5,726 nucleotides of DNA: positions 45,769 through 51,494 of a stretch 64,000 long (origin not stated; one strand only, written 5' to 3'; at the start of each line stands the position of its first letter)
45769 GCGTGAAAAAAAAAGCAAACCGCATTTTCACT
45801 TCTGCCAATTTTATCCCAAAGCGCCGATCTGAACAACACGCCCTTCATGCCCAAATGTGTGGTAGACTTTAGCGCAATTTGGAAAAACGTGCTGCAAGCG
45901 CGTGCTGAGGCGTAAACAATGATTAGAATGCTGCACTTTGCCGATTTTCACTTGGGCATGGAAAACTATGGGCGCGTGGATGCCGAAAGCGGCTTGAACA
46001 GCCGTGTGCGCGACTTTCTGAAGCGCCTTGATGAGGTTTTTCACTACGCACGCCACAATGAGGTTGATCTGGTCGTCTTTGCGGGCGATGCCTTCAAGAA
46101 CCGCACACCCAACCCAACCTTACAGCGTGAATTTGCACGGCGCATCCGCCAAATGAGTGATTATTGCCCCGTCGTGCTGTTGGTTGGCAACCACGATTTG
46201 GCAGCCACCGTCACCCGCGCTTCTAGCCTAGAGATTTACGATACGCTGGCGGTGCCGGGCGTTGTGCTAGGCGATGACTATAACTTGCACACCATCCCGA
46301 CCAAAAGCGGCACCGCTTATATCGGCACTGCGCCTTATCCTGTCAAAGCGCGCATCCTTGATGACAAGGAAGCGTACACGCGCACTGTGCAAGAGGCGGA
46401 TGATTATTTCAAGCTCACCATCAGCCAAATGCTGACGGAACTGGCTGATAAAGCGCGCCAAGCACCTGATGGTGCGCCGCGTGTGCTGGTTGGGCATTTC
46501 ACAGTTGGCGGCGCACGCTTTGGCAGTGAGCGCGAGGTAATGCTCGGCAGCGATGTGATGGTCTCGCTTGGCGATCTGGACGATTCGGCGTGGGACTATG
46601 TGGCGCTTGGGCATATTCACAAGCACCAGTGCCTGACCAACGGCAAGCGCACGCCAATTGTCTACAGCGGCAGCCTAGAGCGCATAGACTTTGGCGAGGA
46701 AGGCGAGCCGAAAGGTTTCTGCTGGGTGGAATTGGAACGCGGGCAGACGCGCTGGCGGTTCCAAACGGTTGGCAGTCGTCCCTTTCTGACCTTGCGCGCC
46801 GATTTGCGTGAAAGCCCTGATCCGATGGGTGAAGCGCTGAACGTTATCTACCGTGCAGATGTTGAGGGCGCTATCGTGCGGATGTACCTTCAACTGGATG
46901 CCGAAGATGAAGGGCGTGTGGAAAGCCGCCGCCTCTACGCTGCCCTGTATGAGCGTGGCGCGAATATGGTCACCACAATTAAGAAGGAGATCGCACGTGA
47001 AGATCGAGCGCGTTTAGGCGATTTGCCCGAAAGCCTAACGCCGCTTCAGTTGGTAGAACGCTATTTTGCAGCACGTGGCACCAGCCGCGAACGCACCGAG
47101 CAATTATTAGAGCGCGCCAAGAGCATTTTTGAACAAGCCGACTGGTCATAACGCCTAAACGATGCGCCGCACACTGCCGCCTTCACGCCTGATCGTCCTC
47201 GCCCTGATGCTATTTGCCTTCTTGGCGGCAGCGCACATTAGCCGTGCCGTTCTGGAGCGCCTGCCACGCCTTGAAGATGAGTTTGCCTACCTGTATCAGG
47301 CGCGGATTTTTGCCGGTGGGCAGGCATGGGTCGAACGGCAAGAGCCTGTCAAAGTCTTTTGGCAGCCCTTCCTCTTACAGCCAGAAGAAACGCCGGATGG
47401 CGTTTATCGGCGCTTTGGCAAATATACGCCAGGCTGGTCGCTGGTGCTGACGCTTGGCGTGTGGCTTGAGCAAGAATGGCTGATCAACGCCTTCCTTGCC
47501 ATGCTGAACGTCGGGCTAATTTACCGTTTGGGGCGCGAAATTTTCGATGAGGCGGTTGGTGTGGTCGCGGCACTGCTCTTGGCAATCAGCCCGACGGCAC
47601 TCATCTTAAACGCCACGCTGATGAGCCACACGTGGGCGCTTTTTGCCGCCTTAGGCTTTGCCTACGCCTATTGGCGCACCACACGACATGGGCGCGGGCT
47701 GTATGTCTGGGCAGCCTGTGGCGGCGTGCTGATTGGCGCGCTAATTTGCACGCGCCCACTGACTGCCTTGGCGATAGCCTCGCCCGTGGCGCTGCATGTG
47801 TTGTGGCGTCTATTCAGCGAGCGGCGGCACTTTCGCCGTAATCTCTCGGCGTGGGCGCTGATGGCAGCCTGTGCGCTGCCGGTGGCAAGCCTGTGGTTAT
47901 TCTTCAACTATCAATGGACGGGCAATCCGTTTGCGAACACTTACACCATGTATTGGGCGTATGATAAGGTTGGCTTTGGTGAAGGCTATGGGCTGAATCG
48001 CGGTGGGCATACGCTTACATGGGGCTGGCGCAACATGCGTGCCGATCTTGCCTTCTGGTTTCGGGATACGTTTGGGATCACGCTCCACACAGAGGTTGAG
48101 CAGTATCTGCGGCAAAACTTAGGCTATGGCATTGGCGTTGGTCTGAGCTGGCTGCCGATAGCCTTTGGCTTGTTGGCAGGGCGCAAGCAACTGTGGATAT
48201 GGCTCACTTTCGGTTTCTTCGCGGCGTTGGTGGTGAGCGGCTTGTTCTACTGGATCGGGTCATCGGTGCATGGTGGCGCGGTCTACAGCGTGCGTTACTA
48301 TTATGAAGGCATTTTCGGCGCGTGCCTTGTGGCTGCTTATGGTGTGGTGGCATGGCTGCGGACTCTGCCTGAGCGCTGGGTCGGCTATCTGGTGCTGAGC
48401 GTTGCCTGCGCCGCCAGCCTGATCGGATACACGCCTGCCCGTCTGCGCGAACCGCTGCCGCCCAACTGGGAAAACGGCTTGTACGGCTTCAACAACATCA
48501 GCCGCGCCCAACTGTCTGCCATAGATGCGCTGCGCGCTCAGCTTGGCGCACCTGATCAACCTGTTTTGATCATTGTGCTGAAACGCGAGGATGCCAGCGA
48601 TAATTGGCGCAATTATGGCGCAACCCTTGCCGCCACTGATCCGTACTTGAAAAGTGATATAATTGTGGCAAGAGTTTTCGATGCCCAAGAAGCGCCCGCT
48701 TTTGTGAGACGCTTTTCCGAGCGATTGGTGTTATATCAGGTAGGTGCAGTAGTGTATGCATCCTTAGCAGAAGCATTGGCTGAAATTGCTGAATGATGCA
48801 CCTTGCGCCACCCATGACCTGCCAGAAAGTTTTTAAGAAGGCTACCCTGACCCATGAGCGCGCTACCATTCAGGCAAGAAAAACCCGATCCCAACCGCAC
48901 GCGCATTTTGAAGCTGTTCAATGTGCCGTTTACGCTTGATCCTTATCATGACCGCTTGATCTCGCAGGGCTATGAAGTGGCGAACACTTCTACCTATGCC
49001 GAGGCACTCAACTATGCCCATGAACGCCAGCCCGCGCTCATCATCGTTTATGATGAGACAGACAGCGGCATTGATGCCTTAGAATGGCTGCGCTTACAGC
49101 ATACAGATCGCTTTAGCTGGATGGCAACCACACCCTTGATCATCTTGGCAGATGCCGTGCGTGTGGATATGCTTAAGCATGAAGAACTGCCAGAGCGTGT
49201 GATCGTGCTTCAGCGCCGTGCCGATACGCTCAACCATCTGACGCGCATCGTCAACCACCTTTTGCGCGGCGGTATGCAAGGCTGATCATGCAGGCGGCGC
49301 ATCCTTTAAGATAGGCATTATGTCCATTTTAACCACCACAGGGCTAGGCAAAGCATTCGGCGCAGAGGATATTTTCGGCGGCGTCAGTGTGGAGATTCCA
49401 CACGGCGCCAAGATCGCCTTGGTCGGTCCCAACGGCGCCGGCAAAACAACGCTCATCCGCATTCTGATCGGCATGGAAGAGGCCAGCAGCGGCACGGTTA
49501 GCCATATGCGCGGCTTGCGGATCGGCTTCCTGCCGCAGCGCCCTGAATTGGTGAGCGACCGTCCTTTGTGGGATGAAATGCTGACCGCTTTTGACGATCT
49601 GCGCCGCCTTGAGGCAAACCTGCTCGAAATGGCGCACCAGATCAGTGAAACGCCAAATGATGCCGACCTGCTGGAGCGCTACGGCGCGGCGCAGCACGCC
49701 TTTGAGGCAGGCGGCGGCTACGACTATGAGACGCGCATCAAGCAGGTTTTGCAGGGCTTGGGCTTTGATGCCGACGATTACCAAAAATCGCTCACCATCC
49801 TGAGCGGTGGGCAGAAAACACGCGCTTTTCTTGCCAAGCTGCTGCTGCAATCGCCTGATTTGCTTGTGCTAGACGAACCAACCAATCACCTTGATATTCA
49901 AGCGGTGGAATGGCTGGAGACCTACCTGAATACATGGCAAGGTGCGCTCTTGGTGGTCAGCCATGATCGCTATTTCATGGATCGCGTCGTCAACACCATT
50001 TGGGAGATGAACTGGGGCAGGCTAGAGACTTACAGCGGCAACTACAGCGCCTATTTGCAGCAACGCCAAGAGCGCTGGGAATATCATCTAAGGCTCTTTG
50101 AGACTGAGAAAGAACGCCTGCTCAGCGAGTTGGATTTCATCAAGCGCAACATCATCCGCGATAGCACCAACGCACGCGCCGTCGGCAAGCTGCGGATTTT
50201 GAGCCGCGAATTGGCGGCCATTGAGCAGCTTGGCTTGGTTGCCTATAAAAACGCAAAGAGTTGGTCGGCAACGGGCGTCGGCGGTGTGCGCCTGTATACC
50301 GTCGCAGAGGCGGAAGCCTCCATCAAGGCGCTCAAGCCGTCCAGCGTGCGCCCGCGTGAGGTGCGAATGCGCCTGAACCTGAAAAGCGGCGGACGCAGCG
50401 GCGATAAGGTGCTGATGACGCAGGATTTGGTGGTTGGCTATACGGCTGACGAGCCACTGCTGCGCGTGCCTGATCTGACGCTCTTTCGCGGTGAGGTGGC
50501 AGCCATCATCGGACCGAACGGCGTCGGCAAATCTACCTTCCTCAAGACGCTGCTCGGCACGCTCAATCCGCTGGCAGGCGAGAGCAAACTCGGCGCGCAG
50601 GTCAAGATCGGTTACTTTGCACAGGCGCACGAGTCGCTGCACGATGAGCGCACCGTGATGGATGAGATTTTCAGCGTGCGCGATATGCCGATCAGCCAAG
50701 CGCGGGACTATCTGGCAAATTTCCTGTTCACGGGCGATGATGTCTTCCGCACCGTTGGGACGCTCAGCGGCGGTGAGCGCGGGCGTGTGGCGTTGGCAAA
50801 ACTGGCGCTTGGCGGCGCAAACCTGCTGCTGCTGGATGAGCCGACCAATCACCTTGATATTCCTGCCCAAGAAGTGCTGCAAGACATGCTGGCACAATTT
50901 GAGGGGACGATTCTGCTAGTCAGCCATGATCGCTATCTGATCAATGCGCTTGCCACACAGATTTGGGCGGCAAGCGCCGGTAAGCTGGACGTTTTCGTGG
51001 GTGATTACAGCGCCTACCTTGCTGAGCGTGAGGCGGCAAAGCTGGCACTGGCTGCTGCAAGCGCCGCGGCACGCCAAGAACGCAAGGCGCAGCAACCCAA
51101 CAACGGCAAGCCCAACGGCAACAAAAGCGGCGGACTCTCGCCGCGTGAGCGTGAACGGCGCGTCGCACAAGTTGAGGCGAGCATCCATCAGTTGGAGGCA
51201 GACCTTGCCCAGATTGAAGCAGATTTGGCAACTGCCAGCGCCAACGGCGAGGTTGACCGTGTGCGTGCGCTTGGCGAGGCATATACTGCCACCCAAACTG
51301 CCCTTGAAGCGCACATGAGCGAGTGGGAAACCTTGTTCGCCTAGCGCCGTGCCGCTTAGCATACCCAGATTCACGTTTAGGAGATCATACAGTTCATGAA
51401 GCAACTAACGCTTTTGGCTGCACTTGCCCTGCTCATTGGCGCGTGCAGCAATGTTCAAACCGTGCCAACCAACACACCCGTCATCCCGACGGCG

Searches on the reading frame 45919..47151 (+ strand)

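Call 12: search_protein_families(library=pfam, proteins=[window:45919-47151:+], max_evalue=0.00001)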
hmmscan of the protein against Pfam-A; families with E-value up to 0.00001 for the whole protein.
window:45919-47151:+ (410 aa): 2 families
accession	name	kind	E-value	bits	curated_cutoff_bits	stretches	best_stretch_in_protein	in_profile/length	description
PF00149.33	Metallophos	-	2.1e-14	54.9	21.5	1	3-235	2-190/191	Calcineurin-like phosphoesterase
PF12850.12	Metallophos_2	-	5.3e-07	30.2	27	0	4-103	3-70/154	Calcineurin-like phosphoesterase superfamily domain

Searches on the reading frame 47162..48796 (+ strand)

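Call 12: search_protein_families(library=pfam, proteins=[window:47162-48796:+], max_evalue=0.00001)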
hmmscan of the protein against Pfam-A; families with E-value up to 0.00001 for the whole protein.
window:47162-48796:+ (544 aa): 1 family
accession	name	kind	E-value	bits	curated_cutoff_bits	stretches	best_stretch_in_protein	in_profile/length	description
PF13231.12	PMT_2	-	7.8e-06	26.6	26.1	1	107-245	26-157/160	Dolichyl-phosphate-mannose-protein mannosyltransferase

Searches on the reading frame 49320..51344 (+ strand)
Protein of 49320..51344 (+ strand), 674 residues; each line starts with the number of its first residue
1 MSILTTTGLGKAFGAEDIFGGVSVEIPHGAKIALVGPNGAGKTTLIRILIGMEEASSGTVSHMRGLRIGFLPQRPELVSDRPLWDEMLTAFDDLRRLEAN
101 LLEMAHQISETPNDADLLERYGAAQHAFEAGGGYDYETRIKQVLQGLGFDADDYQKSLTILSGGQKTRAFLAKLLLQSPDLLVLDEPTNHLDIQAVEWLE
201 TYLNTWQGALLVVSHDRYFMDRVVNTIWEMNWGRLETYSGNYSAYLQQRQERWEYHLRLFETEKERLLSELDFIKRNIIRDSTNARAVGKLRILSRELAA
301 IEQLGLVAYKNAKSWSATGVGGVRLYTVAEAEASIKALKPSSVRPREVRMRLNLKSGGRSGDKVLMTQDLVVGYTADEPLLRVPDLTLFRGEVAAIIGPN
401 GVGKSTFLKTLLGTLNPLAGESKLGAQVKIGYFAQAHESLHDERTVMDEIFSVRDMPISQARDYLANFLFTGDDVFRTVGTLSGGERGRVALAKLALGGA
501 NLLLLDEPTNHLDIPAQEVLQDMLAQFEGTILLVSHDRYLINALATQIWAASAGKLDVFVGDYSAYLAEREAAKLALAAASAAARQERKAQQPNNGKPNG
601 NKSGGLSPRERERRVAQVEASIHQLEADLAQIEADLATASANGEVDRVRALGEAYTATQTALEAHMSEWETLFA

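Call 12: search_protein_families(library=pfam, proteins=[window:49320-51344:+], max_evalue=0.00001)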
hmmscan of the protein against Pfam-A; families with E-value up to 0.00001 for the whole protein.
window:49320-51344:+ (674 aa): 8 families
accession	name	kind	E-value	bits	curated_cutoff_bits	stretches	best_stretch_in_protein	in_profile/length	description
PF00005.33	ABC_tran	-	1.3e-48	165.5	25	2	21-189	3-137/137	ABC transporter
PF13304.12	AAA_21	-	2.6e-17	64.3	27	0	393-412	1-20/304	AAA domain, putative AbiEii toxin, Type IV TA system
PF12848.13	ABC_tran_Xtn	-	2.6e-15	56.7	25.9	1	228-296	1-69/85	ABC transporter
PF02463.25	SMC_N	-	7.8e-12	45.5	40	0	152-223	135-205/220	RecF/RecN/SMC N terminal domain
PF16326.10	ABC_tran_CTD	-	1.8e-09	38.1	32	1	610-672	5-67/69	ABC transporter C-terminal domain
PF13555.12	AAA_29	-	9.9e-08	32.1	27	0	19-46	12-39/61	P-loop containing region of AAA domain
PF13401.12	AAA_22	-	1.4e-07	32.3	27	0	32-153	8-64/130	AAA domain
PF03193.22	RsgA_GTPase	-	3e-07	30.9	30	0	389-416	104-131/174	RsgA GTPase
